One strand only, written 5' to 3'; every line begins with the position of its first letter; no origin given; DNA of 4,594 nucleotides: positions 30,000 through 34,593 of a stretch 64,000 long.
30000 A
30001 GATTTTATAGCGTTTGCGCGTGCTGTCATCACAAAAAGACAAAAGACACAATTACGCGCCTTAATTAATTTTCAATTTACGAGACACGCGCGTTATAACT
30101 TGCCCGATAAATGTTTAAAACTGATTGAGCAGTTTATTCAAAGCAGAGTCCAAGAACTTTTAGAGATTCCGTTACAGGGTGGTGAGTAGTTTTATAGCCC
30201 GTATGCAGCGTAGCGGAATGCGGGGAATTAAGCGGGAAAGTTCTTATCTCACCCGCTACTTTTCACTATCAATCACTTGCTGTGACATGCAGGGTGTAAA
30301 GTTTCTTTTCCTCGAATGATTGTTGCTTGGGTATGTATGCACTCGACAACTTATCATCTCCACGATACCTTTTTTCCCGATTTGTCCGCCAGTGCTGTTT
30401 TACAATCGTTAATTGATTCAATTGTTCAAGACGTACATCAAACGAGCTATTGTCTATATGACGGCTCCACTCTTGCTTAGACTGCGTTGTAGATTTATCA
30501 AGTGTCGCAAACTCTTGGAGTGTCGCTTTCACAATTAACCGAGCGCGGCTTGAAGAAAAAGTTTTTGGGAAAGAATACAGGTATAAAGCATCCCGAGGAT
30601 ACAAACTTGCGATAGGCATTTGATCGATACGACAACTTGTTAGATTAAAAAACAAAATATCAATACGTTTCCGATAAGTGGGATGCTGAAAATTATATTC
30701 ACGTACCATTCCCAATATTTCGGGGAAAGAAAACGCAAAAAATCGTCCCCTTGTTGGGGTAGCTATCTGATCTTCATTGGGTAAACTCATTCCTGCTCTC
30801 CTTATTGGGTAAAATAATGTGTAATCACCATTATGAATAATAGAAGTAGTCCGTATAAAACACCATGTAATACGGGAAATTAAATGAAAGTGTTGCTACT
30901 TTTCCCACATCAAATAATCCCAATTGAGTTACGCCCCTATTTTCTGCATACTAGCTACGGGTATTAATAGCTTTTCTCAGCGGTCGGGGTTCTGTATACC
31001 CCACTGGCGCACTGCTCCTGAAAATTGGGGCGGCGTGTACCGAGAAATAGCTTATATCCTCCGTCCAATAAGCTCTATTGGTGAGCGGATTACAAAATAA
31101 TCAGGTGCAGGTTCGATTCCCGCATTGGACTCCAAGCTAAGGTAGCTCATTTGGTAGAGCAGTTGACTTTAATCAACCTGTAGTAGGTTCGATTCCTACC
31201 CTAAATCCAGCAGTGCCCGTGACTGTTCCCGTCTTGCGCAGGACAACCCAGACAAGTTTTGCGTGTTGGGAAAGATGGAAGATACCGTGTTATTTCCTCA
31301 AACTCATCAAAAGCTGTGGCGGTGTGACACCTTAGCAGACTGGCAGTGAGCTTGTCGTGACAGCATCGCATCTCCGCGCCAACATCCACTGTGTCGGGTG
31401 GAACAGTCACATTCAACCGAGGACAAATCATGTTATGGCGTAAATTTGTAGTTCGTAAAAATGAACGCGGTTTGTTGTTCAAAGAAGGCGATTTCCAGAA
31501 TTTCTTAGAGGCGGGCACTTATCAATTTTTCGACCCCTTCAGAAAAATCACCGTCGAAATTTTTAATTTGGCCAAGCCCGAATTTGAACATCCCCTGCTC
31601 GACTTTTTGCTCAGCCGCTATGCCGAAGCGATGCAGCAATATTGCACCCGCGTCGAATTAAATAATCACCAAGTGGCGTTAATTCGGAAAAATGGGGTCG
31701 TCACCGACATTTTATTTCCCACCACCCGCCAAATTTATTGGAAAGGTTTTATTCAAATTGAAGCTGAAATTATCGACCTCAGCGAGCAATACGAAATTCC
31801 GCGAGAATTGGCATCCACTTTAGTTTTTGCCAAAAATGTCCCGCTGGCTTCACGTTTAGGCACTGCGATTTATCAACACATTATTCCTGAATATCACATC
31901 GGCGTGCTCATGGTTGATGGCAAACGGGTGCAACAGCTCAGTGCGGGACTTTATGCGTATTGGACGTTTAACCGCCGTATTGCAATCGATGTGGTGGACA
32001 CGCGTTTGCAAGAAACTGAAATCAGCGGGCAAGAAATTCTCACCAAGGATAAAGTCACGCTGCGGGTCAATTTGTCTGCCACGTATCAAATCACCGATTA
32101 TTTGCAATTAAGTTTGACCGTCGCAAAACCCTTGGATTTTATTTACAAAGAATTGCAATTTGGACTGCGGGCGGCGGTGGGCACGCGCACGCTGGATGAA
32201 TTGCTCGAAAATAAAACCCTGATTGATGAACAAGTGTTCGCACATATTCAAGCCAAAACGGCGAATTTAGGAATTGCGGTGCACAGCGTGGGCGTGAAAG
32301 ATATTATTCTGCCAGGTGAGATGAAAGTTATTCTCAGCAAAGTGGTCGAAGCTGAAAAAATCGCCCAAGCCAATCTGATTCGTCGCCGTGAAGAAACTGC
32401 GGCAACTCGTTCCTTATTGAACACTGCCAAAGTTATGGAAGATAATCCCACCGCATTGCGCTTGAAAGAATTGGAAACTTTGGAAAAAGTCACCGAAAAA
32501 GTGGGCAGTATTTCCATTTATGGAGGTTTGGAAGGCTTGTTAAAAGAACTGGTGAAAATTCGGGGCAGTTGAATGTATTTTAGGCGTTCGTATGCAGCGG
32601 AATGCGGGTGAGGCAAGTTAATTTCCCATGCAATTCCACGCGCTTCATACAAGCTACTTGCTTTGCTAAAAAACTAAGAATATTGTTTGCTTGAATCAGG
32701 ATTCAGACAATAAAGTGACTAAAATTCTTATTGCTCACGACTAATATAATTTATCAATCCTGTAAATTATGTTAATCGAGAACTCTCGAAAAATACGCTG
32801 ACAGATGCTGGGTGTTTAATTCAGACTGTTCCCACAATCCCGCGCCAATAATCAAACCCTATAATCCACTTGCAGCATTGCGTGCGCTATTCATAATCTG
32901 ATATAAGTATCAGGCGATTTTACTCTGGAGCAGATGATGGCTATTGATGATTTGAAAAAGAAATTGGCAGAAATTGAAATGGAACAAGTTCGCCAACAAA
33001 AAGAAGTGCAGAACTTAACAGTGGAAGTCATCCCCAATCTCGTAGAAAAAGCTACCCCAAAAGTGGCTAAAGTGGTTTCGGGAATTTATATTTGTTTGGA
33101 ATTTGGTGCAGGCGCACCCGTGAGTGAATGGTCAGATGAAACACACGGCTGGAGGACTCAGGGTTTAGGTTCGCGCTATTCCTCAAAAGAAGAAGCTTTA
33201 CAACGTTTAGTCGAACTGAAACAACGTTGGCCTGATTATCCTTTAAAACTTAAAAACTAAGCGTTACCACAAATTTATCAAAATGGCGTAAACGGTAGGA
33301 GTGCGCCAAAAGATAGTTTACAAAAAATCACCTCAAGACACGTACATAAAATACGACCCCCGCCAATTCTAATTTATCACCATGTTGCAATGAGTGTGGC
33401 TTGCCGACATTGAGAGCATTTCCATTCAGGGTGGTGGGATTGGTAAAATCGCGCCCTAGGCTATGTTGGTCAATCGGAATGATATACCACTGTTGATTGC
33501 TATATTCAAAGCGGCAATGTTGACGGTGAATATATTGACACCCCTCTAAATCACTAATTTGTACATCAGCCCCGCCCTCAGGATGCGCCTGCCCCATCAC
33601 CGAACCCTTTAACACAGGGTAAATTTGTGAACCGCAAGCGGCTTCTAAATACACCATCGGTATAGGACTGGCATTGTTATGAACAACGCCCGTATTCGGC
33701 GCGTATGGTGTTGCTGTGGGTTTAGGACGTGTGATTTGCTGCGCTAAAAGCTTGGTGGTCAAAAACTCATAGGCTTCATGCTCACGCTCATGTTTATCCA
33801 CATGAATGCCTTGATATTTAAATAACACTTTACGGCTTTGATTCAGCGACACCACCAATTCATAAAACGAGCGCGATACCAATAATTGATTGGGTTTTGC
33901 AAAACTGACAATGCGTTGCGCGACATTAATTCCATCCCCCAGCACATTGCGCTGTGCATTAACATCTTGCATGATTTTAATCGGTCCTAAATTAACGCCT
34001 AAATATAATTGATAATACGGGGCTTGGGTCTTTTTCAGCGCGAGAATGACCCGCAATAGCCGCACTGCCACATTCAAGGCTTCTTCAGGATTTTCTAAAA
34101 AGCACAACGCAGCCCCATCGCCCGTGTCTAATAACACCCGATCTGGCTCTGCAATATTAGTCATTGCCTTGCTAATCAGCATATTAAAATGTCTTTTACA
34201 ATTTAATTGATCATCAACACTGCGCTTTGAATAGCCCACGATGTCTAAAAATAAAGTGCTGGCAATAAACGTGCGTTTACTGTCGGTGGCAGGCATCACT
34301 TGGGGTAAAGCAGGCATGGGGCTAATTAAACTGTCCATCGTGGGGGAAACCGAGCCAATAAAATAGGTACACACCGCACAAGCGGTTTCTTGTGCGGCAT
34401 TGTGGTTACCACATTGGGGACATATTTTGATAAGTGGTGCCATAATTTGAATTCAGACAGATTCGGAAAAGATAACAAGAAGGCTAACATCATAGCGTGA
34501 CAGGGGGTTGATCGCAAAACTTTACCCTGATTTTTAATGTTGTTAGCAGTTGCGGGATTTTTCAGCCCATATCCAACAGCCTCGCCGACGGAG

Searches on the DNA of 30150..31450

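Call 19: search_rna_families(source=window, start=30150, end=31450, threshold=evalue, max_evalue=1, show_alignments=3)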
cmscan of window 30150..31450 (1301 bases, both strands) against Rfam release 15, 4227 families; matches with E-value up to 1: 3.
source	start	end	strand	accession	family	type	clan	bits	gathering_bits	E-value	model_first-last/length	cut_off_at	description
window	31136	31207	+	RF00005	tRNA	Gene; tRNA;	CL00001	48.1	29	6.7e-09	1-71/71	no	tRNA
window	31063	31131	+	RF00005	tRNA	Gene; tRNA;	CL00001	38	29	4e-06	1-71/71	no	tRNA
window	31074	31190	+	RF02553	YrlA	Gene; sRNA;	-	23.4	69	0.032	1-114/114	no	Y RNA-like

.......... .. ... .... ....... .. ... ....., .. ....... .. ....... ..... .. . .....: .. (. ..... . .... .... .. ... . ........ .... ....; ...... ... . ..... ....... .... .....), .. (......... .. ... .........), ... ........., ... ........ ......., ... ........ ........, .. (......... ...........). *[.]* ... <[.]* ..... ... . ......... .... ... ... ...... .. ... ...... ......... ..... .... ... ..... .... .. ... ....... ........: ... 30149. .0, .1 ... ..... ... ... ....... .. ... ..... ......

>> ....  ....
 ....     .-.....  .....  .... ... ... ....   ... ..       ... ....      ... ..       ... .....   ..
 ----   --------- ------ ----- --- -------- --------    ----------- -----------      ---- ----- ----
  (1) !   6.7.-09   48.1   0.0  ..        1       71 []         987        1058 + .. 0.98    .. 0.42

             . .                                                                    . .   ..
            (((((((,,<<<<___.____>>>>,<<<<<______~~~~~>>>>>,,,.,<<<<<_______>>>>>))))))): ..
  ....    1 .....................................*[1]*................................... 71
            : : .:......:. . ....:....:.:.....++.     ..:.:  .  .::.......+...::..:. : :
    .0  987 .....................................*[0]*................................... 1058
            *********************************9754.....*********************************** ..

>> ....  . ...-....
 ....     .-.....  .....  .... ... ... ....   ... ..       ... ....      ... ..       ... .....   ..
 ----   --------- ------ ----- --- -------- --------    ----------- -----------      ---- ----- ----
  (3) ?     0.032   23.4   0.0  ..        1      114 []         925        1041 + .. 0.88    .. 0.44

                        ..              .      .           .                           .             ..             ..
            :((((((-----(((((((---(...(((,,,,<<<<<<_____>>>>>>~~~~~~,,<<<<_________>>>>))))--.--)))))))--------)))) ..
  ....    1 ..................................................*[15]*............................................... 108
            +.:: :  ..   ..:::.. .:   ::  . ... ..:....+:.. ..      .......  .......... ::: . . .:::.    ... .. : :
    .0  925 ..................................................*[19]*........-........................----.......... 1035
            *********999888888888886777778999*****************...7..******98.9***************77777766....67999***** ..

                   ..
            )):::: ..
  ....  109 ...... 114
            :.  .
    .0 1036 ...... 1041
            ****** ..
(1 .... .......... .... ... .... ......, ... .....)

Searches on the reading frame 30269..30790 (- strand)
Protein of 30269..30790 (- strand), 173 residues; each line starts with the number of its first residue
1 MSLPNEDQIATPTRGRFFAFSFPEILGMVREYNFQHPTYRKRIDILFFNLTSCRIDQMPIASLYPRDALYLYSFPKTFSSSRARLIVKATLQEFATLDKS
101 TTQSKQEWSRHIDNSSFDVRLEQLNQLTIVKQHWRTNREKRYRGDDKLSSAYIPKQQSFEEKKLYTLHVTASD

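Call 8: search_protein_families(library=pfam, proteins=[window:30269-30790:-], max_evalue=0.01)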
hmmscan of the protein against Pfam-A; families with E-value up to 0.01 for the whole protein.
window:30269-30790:- (173 aa): 0 families

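Call 9: search_protein_families(library=ncbifam, proteins=[window:30269-30790:-], max_evalue=0.01)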
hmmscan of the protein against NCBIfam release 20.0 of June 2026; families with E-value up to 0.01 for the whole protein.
window:30269-30790:- (173 aa): 0 families

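Call 11: search_protein_families(library=padloc, proteins=[window:30269-30790:-], max_evalue=0.01)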
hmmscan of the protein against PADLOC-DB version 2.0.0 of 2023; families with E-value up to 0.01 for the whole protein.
window:30269-30790:- (173 aa): 0 families

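Call 64: find_encoding_contigs(protein=window:30269-30790:-, flank=4000, max_places=5)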
Protein window:30269-30790:- (173 aa): 1 contig read that carries it; 1 place shown.
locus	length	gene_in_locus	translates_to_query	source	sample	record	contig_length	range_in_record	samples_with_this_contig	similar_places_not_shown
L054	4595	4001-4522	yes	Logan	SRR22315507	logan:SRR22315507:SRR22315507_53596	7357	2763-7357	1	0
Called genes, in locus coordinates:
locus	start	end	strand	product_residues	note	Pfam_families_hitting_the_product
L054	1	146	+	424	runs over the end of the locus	PF01595:CNNM, PF00571:CBS (weak), PF03471:CorC_HlyC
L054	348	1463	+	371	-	PF00498:FHA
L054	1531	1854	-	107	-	-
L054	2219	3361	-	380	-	PF01145:Band_7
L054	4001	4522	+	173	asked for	-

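Call 77: find_homologous_proteins(query=window:30269-30790:-)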
Query window:30269-30790:- (173 aa): 7 proteins with E <= 0.001 among 25 candidates.
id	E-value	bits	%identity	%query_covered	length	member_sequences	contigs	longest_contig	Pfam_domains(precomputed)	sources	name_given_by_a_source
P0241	1.9e-110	384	100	100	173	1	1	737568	-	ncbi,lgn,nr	ncbi:MAG: hypothetical protein PHP00_01270 [Thiotrichaceae bacterium]|nr:hypothetical protein [Thiot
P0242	2.7e-76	273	74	100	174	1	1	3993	-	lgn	-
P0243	1.5e-72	261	70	98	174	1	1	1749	-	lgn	-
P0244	4.4e-63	230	84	74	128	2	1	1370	-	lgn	-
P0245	6.9e-59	216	65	95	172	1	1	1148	-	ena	-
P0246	1.5e-58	215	64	100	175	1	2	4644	-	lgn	-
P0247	1.9e-51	192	60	95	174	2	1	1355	-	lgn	-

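Call 78: find_encoding_contigs(protein=P0242, flank=4000, max_places=2)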
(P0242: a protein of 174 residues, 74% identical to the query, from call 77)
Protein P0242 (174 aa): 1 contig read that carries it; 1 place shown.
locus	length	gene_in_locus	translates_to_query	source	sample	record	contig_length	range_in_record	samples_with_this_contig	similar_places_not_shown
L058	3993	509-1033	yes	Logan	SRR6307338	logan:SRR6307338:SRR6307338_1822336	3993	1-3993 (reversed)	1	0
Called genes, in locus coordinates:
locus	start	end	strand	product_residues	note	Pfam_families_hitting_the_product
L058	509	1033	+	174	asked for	-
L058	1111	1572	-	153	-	PF21982:RecX_HTH1, PF02631:RecX_HTH2, PF21981:RecX_HTH3 (weak)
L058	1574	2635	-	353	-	PF00154:RecA_N, PF08423:Rad51, PF06745:ATPase (weak), PF13481:AAA_25 (faint), PF27531:MT3502_N (weak), PF01637:ATPase_2 (faint), PF21096:RecA_C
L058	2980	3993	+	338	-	?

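Call 79: find_encoding_contigs(protein=P0246, flank=4000, max_places=2)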
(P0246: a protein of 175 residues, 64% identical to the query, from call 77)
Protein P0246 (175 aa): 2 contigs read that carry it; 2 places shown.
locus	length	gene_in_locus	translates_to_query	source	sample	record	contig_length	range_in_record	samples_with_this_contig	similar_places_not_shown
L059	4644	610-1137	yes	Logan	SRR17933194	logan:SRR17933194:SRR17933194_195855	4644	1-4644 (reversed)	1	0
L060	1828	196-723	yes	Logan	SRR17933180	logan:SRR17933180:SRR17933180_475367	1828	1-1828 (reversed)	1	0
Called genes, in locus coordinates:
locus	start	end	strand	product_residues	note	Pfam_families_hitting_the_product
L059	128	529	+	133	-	-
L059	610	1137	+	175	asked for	-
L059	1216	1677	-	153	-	PF21982:RecX_HTH1, PF02631:RecX_HTH2, PF21981:RecX_HTH3 (weak)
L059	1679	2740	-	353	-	PF00154:RecA_N, PF08423:Rad51, PF06745:ATPase (weak), PF13481:AAA_25 (faint), PF27531:MT3502_N (weak), PF01637:ATPase_2 (faint), PF21096:RecA_C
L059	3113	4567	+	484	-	PF00989:PAS (weak), PF13426:PAS_9 (weak), PF00158:Sigma54_activat, PF14532:Sigma54_activ_2, PF25601:AAA_lid_14, PF02954:HTH_8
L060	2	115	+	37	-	?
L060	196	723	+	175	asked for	-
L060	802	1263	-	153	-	PF21982:RecX_HTH1, PF02631:RecX_HTH2, PF21981:RecX_HTH3 (weak)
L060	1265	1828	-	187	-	?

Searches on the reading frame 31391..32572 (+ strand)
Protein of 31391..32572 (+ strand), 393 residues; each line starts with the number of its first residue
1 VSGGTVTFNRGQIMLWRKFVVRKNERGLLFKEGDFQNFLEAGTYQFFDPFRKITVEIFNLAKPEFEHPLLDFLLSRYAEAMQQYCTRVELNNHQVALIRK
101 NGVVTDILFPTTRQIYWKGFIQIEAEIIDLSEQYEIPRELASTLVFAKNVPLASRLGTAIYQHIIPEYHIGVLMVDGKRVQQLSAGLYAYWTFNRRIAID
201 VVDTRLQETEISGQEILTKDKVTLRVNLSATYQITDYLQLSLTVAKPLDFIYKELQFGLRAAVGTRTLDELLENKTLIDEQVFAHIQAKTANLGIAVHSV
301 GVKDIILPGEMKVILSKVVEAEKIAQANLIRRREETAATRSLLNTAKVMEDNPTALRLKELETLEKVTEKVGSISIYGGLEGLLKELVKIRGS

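Call 8: search_protein_families(library=pfam, proteins=[window:31391-32572:+], max_evalue=0.01)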
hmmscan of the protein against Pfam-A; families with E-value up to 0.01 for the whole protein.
window:31391-32572:+ (393 aa): 2 families
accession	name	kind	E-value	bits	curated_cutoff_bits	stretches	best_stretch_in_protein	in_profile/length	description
PF01145.31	Band_7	-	1.5e-31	110.2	23.6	1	164-335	2-175/176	SPFH domain / Band 7 family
PF13421.11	Band_7_1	-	0.0038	17.3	24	0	270-319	158-207/211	SPFH domain-Band 7 family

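Call 9: search_protein_families(library=ncbifam, proteins=[window:31391-32572:+], max_evalue=0.01)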
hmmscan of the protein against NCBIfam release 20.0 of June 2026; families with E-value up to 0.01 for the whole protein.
window:31391-32572:+ (393 aa): 3 families
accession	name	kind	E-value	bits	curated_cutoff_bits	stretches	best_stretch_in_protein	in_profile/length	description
TIGR01933.1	hflK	equivalog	4.1e-12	46.1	159.4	1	164-335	3-174/261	FtsH protease activity modulator HflK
NF008181.0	PRK10930.1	equivalog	8.2e-07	28.2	660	1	165-334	100-269/419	FtsH protease activity modulator HflK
TIGR01932.1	hflC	equivalog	0.00065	18.6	134.4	0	178-274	43-142/318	protease modulator HflC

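Call 11: search_protein_families(library=padloc, proteins=[window:31391-32572:+], max_evalue=0.01)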
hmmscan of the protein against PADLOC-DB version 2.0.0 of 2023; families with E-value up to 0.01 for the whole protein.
window:31391-32572:+ (393 aa): 0 families

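Call 63: find_encoding_contigs(protein=window:31430-32572:+, flank=4000, max_places=5)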
Protein window:31430-32572:+ (380 aa): no gene with exactly this product is on record in the collection.

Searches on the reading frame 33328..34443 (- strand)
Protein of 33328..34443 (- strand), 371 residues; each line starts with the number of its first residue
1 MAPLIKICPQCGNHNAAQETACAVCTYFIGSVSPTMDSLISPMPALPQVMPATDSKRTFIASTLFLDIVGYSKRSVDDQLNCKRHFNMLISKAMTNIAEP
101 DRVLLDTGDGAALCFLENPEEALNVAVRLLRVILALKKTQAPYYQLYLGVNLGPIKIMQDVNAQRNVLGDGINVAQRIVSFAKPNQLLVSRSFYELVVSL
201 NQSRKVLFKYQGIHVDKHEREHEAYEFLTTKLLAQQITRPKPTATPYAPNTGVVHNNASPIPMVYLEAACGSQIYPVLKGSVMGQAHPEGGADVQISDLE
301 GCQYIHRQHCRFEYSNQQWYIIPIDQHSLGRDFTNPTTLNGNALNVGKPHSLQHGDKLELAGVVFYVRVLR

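Call 40: search_protein_families(library=pfam, proteins=[window:33328-34443:-], max_evalue=0.001)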
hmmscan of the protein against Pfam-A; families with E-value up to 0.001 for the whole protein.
window:33328-34443:- (371 aa): 1 family
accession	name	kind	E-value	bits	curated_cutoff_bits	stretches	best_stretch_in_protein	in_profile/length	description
PF00498.31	FHA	-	4.4e-09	37.1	20.7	1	291-360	8-66/67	FHA domain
